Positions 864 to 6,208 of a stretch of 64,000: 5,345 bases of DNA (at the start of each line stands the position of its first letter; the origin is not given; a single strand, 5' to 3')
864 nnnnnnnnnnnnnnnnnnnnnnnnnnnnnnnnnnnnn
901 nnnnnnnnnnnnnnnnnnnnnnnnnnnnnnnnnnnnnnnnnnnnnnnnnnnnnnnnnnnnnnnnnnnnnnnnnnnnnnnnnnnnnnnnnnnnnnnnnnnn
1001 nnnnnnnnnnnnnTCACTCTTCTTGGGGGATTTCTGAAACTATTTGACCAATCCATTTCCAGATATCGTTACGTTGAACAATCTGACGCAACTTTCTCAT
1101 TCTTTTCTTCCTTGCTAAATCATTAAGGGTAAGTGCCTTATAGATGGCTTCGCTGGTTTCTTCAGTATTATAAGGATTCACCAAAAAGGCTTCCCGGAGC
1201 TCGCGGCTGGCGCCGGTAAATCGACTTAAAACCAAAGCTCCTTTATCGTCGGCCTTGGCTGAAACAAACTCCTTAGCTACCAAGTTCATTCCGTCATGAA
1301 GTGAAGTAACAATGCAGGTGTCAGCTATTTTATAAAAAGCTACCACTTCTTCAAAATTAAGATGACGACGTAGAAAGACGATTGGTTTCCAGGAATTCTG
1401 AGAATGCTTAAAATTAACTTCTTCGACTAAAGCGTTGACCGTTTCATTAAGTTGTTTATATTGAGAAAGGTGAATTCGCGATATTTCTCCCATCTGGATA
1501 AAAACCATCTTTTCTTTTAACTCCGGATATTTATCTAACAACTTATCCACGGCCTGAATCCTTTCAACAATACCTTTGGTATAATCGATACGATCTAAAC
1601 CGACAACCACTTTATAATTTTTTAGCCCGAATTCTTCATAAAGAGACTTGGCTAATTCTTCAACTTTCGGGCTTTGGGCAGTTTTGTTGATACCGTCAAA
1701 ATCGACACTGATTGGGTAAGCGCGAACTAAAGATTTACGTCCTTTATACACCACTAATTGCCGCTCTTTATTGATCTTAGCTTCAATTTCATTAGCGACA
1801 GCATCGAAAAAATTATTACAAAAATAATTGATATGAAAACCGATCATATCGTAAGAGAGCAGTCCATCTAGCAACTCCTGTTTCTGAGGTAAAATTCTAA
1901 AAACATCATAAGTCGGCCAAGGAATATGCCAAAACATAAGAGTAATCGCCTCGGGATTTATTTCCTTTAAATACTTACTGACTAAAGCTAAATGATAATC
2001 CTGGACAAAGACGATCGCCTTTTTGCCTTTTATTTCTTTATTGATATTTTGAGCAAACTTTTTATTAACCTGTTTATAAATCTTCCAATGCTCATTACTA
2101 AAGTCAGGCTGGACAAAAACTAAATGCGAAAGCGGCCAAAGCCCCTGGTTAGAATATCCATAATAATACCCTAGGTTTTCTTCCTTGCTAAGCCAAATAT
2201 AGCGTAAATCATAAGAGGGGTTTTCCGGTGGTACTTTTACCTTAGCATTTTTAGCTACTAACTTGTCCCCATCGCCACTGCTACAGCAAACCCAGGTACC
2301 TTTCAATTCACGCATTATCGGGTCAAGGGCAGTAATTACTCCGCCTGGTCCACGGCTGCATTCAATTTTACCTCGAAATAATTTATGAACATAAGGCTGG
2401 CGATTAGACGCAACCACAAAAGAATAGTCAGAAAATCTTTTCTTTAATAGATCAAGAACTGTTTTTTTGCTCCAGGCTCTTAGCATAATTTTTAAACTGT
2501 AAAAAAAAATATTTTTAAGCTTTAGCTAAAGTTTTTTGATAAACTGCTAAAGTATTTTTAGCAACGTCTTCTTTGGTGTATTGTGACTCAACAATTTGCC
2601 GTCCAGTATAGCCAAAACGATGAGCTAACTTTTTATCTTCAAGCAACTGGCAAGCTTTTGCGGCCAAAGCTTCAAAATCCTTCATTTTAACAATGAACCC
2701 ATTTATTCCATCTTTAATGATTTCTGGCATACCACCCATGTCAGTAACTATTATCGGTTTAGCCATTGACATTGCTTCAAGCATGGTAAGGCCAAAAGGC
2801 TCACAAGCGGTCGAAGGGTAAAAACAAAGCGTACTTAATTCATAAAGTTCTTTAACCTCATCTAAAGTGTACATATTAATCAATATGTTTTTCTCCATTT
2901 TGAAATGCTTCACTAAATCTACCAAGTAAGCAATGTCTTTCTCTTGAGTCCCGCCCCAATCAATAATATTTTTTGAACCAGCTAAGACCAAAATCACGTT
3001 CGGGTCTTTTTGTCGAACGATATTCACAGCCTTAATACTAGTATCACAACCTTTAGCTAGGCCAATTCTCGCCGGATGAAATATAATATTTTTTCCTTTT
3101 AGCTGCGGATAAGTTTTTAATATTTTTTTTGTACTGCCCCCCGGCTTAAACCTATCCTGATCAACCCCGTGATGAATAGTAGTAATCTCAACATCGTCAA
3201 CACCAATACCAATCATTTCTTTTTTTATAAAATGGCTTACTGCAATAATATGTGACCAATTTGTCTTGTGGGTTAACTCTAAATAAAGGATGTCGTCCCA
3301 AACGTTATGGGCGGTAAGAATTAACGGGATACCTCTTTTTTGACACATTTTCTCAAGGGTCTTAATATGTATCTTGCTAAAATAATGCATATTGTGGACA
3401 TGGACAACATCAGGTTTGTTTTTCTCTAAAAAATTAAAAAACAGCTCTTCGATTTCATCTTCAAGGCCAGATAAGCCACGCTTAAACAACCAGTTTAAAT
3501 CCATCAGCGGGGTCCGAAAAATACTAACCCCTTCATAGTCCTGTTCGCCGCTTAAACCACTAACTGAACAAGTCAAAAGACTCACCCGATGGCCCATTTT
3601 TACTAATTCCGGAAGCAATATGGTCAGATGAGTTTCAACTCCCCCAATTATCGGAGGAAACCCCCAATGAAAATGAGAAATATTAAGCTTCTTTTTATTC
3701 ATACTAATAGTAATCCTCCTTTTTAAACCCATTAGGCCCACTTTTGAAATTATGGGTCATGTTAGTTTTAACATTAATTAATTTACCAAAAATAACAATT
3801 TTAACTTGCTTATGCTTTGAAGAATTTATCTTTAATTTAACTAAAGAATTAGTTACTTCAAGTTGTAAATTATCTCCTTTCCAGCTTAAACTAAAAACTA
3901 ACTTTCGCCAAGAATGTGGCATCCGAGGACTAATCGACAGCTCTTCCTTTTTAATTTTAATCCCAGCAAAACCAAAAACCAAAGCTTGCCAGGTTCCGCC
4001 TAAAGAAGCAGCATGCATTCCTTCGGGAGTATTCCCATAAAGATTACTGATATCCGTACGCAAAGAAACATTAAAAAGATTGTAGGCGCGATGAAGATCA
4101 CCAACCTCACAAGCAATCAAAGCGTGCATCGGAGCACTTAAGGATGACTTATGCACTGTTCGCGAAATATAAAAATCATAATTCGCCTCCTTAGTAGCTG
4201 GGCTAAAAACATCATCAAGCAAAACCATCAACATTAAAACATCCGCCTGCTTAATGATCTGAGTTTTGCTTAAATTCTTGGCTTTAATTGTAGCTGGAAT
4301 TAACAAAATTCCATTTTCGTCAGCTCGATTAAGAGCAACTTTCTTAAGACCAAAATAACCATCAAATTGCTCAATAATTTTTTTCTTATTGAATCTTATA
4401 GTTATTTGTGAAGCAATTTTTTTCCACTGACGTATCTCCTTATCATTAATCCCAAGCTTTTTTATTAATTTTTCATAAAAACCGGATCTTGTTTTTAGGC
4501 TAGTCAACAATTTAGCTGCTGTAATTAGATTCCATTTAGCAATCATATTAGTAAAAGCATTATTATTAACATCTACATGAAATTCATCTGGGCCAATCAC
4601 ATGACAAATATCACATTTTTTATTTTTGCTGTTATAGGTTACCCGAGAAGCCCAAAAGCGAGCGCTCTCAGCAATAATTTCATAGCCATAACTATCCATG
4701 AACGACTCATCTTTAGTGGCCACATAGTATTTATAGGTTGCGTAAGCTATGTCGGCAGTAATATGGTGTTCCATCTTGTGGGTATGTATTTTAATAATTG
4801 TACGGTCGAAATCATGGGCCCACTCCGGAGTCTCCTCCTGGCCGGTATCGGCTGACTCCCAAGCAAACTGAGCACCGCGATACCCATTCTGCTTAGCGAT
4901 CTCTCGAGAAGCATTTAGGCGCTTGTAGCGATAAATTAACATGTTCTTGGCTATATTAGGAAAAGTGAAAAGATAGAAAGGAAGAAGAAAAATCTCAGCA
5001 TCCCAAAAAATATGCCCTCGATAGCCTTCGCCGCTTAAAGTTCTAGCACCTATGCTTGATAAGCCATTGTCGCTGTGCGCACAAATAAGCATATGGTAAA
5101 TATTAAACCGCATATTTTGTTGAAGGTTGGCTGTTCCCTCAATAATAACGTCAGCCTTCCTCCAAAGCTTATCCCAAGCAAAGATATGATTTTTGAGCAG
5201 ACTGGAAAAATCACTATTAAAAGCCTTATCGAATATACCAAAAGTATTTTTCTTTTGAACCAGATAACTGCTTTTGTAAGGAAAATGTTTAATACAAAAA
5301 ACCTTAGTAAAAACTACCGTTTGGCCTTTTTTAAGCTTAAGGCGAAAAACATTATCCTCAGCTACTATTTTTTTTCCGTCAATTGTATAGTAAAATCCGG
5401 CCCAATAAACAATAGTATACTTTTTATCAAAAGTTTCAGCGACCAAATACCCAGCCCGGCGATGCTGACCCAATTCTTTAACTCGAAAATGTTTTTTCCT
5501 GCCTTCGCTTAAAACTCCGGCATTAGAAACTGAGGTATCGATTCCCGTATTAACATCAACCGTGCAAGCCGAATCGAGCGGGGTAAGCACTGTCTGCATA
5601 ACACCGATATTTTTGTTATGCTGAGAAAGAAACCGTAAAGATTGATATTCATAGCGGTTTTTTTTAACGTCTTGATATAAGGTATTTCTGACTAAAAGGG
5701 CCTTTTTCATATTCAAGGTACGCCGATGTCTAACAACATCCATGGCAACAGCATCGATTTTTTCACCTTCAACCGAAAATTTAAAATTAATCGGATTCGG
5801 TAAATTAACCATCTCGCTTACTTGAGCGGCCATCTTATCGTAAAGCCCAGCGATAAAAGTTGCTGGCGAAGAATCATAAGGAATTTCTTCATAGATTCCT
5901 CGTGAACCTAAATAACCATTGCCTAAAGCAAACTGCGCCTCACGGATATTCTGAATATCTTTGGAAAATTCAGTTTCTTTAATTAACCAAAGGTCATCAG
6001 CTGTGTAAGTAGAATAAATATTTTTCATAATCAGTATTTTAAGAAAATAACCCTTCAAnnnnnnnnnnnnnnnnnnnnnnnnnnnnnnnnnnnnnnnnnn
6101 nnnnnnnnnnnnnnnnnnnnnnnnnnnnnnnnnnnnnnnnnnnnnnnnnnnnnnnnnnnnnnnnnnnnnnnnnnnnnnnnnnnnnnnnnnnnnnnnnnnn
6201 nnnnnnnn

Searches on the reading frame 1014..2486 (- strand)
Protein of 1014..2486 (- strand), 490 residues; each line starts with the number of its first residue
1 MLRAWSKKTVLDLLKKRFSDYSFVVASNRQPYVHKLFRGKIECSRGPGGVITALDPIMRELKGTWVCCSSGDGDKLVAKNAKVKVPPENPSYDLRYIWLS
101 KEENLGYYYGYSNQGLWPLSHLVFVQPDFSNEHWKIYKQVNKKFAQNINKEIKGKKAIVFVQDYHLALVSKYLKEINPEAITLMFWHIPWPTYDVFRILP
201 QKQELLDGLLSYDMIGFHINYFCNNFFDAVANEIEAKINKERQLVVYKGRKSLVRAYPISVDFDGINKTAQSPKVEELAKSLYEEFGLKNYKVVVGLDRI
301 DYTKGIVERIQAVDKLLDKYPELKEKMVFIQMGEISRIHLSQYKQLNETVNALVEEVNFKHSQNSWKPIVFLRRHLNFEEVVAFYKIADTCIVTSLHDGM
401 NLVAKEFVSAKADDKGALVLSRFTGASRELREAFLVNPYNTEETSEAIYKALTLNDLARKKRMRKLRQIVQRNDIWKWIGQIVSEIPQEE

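Call 83: search_protein_families(library=pfam, proteins=[window:1014-2486:-], max_evalue=0.00001)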
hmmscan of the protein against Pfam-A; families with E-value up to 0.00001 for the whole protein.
window:1014-2486:- (490 aa): 1 family
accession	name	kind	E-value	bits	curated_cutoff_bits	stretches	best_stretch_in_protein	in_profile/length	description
PF00982.27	Glyco_transf_20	-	1.7e-128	429.7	32.5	1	23-486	3-471/473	Glycosyltransferase family 20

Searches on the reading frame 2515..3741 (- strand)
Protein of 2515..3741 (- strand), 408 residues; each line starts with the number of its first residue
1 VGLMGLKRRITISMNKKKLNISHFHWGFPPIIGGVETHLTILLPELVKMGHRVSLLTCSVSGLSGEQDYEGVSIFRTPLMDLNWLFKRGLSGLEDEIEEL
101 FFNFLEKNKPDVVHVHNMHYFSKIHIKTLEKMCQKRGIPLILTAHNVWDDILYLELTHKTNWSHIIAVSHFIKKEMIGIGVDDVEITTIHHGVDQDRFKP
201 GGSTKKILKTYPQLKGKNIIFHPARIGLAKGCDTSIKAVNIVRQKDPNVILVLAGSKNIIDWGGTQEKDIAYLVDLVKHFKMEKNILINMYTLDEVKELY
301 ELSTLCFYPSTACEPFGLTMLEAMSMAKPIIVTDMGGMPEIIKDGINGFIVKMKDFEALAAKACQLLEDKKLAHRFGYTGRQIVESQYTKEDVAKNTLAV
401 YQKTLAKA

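Call 83: search_protein_families(library=pfam, proteins=[window:2515-3741:-], max_evalue=0.00001)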
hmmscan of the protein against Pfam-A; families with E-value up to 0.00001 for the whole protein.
window:2515-3741:- (408 aa): 5 families
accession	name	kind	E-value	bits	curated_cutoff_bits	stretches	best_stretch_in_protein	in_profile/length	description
PF00534.26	Glycos_transf_1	-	2.6e-34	118.7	26.4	1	212-382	10-171/172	Glycosyl transferases group 1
PF13439.12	Glyco_transf_4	-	2.4e-25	89.9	28.5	1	32-197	1-170/170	Glycosyltransferase Family 4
PF13692.12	Glyco_trans_1_4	-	1.2e-24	87.6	27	1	219-369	3-142/142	Glycosyl transferases group 1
PF13579.12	Glyco_trans_4_4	-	9.2e-11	42.8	29.7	1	33-190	1-156/158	Glycosyl transferase 4-like domain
PF20706.3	GT4-conflict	-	6.1e-06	25.9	26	1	198-354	177-337/385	Family 4 Glycosyltransferase in conflict systems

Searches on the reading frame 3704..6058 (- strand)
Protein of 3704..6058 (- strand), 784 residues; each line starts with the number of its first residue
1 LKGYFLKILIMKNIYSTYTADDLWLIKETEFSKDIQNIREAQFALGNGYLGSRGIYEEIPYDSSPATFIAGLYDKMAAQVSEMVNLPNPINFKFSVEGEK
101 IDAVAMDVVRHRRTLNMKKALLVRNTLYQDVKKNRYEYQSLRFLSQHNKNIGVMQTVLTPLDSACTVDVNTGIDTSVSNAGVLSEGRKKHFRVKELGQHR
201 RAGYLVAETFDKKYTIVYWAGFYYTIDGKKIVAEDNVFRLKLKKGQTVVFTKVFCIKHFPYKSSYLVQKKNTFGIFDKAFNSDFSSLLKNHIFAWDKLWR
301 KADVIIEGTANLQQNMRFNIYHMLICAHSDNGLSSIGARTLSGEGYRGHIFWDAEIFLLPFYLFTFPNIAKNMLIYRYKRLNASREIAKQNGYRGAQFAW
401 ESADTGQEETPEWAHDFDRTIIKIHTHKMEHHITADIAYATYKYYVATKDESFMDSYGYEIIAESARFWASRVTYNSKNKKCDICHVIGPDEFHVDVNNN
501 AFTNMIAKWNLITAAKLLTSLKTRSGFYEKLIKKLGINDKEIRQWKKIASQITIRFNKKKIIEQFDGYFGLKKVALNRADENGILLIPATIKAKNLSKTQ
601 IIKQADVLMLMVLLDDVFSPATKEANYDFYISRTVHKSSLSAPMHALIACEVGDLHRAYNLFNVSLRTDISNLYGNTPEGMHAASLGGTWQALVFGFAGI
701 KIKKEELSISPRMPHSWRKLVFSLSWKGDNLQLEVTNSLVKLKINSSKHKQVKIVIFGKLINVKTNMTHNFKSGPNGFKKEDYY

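Call 83: search_protein_families(library=pfam, proteins=[window:3704-6058:-], max_evalue=0.00001)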
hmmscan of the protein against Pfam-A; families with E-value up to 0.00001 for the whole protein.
window:3704-6058:- (784 aa): 3 families
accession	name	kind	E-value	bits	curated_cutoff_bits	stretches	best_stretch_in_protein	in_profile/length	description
PF03632.21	Glyco_hydro_65m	-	2.8e-117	392.2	27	1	317-691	1-371/371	Glycosyl hydrolase family 65 central catalytic domain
PF03636.21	Glyco_hydro_65N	-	2e-45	155.7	26.6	1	28-256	2-229/233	Glycosyl hydrolase family 65, N-terminal domain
PF03633.20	Glyco_hydro_65C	-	1.8e-08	34.4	22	1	701-761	2-60/62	Glycosyl hydrolase family 65, C-terminal domain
